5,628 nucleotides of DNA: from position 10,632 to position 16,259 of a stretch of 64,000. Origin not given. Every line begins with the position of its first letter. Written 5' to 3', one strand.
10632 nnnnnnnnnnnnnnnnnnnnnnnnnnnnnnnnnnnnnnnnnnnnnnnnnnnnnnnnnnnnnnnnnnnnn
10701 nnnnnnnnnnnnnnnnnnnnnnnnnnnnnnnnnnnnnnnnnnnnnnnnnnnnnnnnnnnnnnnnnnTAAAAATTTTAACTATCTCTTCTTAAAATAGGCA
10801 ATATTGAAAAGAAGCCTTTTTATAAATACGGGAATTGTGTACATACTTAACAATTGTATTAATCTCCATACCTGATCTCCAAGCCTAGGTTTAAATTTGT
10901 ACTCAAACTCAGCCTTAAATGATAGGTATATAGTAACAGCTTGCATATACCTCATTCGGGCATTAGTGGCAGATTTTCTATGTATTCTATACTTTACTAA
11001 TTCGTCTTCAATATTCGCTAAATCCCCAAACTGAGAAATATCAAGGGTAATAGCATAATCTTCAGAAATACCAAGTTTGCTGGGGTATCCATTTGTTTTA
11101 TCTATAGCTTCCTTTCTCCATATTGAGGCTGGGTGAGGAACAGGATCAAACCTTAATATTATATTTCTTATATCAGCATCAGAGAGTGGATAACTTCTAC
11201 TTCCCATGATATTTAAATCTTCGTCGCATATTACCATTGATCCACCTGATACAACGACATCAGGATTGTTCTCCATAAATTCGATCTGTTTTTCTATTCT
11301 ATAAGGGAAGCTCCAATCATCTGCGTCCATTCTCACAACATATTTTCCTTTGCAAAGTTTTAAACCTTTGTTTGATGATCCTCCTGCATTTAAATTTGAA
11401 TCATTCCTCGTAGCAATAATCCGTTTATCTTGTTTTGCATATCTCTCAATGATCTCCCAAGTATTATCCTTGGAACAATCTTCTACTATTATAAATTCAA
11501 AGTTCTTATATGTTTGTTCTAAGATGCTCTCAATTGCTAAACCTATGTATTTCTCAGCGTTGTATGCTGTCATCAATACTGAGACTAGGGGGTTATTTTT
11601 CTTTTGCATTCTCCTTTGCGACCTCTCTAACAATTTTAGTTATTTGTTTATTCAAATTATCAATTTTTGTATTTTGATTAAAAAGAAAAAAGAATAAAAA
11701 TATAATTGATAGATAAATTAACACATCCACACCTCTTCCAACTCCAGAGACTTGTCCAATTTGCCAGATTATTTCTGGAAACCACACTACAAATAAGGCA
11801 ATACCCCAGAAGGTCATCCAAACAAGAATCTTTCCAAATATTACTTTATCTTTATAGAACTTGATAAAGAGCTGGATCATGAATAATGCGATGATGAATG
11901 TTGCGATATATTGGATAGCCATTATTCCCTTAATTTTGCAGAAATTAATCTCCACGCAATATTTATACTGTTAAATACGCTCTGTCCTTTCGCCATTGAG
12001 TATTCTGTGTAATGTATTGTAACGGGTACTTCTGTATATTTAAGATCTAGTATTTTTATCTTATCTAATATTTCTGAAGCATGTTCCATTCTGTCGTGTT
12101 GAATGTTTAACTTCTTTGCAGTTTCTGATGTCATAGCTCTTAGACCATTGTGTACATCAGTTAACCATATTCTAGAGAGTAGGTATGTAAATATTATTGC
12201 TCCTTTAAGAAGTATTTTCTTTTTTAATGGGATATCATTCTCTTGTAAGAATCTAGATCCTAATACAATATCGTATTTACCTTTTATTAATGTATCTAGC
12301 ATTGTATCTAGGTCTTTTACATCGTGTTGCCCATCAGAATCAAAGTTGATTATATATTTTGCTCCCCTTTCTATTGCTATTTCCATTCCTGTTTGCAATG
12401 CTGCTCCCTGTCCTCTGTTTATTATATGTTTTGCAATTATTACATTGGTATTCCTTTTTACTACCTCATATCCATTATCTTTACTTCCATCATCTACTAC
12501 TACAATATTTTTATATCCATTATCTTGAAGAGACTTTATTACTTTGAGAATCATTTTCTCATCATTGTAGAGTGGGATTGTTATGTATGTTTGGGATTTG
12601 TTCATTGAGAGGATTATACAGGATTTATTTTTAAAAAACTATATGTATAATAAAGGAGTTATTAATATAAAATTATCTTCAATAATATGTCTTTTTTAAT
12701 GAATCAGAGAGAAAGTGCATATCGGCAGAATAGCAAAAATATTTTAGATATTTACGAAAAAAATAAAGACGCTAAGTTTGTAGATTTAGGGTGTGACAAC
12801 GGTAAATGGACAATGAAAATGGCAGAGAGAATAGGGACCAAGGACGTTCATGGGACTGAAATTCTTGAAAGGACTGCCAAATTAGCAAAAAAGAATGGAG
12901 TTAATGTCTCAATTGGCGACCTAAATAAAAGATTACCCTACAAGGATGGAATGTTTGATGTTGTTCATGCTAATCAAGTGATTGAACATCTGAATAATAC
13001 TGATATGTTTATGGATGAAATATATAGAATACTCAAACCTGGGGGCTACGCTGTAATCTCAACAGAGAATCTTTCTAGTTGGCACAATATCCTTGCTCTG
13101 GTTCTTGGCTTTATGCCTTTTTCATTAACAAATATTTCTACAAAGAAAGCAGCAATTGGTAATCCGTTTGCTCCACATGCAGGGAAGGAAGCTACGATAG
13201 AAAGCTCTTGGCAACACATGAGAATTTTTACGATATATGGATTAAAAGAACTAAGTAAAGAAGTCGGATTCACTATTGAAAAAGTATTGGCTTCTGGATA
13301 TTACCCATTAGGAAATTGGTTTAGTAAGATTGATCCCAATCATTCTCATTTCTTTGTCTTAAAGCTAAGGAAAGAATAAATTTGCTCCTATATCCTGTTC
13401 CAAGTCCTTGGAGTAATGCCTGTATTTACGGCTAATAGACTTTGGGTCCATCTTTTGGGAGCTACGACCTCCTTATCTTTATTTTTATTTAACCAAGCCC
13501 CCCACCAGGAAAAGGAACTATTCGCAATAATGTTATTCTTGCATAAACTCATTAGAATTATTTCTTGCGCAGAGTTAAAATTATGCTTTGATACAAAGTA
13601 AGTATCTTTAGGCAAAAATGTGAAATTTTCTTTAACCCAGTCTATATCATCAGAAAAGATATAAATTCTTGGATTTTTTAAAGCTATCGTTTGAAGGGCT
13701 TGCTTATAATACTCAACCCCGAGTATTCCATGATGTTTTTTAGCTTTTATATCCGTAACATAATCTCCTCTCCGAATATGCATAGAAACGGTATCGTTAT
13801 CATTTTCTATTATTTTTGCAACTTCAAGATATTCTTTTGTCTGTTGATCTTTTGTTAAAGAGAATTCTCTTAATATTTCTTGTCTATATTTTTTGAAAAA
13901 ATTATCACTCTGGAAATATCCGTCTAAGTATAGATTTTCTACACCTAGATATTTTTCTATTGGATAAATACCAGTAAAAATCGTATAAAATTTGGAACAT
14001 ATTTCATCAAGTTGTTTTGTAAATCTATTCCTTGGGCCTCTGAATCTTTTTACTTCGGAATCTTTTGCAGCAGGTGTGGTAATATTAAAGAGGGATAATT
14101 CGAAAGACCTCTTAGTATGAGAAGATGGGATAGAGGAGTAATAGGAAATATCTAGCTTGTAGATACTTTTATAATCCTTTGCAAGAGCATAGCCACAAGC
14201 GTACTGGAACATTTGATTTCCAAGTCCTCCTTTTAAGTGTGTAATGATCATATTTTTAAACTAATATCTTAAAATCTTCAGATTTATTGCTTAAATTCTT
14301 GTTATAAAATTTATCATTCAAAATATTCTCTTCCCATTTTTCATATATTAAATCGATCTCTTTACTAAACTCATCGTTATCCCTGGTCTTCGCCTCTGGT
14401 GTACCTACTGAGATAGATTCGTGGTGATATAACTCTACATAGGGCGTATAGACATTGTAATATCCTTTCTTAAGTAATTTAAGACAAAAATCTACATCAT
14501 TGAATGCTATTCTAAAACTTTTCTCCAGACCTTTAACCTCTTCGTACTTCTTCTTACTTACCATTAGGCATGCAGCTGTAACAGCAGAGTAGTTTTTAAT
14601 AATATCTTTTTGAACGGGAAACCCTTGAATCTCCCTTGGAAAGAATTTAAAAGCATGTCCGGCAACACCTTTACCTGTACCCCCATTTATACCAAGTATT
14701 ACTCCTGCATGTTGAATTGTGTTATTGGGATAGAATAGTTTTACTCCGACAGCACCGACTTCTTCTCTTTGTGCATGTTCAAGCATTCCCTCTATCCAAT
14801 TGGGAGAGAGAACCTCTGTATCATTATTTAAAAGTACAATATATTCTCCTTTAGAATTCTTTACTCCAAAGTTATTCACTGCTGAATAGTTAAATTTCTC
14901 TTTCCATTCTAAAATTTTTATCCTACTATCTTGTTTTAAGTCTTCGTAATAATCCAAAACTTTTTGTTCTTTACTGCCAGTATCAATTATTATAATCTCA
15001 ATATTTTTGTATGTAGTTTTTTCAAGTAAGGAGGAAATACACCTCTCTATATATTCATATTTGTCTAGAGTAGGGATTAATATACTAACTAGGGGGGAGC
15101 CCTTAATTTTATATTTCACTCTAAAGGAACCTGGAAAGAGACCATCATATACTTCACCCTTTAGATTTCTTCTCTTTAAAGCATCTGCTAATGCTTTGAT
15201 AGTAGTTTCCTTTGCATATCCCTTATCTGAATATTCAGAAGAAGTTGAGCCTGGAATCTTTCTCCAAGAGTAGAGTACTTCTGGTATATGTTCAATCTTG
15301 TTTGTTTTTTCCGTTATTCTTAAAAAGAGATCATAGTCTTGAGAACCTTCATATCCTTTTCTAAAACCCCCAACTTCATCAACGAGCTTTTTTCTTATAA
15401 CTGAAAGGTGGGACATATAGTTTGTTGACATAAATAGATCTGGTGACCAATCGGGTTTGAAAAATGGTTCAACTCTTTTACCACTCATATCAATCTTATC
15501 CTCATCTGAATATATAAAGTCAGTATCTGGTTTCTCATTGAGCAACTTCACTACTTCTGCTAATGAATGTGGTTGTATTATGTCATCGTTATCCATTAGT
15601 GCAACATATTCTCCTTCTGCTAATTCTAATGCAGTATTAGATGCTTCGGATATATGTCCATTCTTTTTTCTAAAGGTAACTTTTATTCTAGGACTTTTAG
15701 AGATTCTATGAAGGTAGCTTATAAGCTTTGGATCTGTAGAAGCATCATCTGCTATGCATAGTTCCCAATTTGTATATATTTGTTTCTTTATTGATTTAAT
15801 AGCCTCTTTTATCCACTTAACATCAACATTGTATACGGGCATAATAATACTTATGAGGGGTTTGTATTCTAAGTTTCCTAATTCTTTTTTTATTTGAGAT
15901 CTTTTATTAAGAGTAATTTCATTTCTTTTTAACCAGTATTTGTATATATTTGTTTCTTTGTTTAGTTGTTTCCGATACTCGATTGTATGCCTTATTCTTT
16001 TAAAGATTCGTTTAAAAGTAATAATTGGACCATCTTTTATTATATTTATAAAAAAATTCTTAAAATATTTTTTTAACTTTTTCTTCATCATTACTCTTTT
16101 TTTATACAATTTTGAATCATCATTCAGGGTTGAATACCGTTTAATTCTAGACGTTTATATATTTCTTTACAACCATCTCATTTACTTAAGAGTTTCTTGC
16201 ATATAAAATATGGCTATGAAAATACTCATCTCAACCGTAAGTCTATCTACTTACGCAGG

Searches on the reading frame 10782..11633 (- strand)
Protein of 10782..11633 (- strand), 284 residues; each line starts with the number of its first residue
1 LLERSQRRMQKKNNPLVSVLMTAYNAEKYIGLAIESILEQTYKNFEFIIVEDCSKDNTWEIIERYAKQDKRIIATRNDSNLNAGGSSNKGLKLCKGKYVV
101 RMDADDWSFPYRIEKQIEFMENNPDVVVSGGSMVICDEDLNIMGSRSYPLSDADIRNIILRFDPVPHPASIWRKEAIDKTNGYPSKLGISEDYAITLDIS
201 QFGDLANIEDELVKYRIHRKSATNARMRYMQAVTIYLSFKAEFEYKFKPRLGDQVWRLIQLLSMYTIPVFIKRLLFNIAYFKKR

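Call 45: search_protein_families(library=pfam, proteins=[window:10782-11633:-], max_evalue=0.0001)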
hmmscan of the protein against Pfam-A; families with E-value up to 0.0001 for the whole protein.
window:10782-11633:- (284 aa): 3 families
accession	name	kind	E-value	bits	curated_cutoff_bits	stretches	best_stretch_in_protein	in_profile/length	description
PF00535.33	Glycos_transf_2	-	1.5e-38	132.8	23.3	1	18-147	1-130/168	Glycosyl transferase family 2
PF10111.15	Glyco_tranf_2_2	-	5.9e-11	42.8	27.3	1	26-202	9-202/276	Glycosyltransferase like family 2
PF13641.12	Glyco_tranf_2_3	-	7.6e-09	36.3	27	1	17-137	3-126/230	Glycosyltransferase like family 2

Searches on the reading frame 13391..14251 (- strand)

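Call 46: search_protein_families(library=pfam, proteins=[window:13391-14251:-], max_evalue=0.0001)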
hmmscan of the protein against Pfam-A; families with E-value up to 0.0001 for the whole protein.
window:13391-14251:- (287 aa): 1 family
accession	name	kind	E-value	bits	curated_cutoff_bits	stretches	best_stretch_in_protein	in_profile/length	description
PF01531.22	Glyco_transf_11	-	1.5e-33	116.7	23.9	1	4-272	35-282/298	Glycosyl transferase family 11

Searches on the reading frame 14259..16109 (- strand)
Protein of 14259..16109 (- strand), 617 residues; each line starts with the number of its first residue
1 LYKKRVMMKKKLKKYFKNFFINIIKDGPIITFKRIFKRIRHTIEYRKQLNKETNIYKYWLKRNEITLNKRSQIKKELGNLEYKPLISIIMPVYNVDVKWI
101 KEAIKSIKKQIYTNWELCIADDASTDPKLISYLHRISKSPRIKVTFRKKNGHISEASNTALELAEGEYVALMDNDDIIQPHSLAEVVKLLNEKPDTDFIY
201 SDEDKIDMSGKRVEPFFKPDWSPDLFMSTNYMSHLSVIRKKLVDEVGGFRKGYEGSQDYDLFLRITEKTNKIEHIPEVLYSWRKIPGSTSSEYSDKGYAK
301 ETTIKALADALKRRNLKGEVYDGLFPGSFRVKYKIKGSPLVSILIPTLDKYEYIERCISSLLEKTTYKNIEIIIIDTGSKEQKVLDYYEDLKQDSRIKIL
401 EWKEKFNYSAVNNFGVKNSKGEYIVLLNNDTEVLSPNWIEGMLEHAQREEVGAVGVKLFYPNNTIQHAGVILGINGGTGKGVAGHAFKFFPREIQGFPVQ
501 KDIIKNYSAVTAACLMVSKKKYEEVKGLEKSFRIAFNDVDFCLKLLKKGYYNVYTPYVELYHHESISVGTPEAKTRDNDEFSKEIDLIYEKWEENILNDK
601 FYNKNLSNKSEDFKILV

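Call 46: search_protein_families(library=pfam, proteins=[window:14259-16109:-], max_evalue=0.0001)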
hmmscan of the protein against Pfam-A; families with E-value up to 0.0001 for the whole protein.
window:14259-16109:- (617 aa): 5 families
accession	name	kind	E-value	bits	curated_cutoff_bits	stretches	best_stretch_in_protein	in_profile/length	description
PF00535.33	Glycos_transf_2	-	3.1e-52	177.3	23.3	2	87-201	1-114/168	Glycosyl transferase family 2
PF10111.15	Glyco_tranf_2_2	-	1.4e-22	80.9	27.3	2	87-283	1-218/276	Glycosyltransferase like family 2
PF13641.12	Glyco_tranf_2_3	-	2.1e-16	61.1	27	1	341-563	3-212/230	Glycosyltransferase like family 2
PF13632.12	Glyco_trans_2_3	-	1.8e-11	44.7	27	0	423-561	1-122/198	Glycosyl transferase family group 2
PF13712.12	Glyco_tranf_2_5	-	1.9e-05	24.9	27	0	393-456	26-90/210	Glycosyltransferase like family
